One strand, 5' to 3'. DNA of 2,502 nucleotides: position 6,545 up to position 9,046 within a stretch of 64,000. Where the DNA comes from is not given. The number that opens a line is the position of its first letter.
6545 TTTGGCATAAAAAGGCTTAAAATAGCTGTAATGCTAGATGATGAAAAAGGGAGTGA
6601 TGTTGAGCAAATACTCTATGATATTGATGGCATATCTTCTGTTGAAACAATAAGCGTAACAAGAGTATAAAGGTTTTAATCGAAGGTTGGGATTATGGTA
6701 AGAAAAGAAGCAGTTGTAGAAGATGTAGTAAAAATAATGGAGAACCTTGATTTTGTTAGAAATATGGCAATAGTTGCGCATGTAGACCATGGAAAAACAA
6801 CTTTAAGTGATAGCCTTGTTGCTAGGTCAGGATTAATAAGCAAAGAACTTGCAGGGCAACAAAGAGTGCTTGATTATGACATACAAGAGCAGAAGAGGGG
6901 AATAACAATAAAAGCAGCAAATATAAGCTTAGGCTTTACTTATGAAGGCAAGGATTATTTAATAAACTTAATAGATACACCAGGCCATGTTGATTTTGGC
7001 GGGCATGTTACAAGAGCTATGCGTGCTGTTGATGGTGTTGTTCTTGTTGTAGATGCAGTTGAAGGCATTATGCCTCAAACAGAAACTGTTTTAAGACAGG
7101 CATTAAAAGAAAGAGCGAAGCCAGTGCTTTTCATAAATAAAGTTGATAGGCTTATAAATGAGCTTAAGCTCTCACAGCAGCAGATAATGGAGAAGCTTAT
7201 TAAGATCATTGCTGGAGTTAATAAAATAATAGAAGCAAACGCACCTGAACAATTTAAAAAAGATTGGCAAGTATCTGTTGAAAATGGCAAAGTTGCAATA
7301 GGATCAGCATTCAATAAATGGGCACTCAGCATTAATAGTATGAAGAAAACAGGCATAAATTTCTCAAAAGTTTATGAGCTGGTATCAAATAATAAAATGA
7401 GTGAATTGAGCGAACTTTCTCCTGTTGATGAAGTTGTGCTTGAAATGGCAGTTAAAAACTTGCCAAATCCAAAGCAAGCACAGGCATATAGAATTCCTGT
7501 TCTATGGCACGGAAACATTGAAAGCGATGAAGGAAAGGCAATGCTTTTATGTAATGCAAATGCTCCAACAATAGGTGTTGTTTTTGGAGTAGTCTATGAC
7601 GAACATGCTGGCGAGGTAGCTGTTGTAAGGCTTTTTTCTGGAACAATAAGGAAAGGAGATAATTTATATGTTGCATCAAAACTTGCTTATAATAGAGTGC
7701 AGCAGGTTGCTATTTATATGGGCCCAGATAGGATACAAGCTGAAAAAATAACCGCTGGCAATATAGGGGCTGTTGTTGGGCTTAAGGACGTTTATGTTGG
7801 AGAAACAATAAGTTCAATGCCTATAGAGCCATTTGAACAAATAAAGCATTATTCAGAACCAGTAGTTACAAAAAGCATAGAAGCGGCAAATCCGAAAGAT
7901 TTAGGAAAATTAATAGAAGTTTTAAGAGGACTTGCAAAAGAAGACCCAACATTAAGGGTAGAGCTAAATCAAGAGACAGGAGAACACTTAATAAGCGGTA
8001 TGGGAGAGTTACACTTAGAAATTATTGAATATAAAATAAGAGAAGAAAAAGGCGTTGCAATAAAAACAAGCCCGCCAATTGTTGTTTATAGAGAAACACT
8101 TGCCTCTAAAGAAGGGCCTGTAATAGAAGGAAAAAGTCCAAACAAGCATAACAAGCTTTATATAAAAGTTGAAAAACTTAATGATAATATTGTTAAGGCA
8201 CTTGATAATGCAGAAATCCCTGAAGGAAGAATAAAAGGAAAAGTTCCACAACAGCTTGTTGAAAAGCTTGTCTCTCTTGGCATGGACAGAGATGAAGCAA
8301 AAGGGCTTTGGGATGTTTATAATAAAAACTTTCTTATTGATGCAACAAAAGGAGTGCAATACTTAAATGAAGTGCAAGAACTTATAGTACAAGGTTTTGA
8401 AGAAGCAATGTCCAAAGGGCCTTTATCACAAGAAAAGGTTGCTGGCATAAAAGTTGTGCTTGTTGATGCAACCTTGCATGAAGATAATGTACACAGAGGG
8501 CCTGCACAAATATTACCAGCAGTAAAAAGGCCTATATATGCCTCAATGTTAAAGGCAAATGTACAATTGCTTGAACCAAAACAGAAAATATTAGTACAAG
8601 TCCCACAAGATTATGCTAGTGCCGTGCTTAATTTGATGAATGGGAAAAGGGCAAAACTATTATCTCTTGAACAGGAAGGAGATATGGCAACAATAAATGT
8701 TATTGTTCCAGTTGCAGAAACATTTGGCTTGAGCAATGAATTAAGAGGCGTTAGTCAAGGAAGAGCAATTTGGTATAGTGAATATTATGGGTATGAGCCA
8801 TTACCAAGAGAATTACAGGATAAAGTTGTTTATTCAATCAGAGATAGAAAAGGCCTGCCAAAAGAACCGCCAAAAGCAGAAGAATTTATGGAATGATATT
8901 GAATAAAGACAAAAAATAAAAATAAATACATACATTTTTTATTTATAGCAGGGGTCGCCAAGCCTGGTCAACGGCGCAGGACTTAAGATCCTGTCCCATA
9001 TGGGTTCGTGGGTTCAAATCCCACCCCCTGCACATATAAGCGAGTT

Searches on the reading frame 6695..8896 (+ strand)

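Call 64: search_protein_families(library=pfam, proteins=[window:6695-8896:+], max_evalue=0.0001)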
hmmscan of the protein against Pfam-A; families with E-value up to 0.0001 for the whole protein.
window:6695-8896:+ (733 aa): 7 families
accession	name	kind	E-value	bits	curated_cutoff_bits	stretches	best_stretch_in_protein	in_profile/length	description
PF00009.33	GTP_EFTU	-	2.7e-54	184.1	26.5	1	21-231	3-177/188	Elongation factor Tu GTP binding domain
PF03764.24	EFG_IV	-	3.3e-25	88.6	24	1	521-622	16-121/121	Elongation factor G, domain IV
PF14492.12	EFG_III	-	3.6e-23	81.8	27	1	387-459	2-74/75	Elongation Factor G, domain III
PF00679.30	EFG_C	-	2.2e-20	72.9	27.9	1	624-710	1-88/89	Elongation factor G C-terminus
PF22042.2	EF-G_D2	-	3.7e-14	53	27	1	294-374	4-83/84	Elongation factor G domain 2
PF03144.31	GTP_EFTU_D2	-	1.1e-12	48.6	30.3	1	306-372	1-72/73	Elongation factor Tu domain 2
PF01926.29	MMR_HSR1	-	1.1e-05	26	21.9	1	24-149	2-113/113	50S ribosome-binding GTPase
